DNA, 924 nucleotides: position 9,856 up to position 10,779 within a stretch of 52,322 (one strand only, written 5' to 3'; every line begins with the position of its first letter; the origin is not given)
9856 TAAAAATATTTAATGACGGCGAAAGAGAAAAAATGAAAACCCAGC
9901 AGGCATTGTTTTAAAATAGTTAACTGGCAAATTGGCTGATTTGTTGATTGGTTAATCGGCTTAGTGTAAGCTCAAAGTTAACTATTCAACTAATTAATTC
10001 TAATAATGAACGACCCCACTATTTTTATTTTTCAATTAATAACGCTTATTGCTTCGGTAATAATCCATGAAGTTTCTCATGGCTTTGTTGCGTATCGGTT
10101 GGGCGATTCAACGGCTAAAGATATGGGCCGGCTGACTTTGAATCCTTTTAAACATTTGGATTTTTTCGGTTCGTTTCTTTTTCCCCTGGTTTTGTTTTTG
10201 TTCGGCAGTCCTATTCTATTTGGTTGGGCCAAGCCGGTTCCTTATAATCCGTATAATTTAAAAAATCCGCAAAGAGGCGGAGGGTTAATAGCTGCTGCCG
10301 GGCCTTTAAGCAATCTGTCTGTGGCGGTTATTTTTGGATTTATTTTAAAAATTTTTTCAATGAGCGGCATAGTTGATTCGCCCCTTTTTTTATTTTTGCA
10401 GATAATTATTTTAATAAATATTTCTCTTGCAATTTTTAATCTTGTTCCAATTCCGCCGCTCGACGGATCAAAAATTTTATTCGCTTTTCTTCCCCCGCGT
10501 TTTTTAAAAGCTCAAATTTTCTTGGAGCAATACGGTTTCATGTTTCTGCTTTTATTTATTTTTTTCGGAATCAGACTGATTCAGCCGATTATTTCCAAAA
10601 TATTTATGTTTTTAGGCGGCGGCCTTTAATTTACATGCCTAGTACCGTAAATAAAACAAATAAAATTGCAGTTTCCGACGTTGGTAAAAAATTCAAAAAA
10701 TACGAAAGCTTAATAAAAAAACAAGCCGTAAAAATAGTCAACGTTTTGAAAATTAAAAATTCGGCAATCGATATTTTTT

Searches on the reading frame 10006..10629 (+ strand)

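Call 13: search_protein_families(library=pfam, proteins=[window:10006-10629:+], max_evalue=0.001)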
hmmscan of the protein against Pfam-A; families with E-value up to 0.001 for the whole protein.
window:10006-10629:+ (207 aa): 1 family
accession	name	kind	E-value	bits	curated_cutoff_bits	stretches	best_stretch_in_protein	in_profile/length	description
PF02163.28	Peptidase_M50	-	9e-16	58.3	27.2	2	123-183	155-220/221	Peptidase family M50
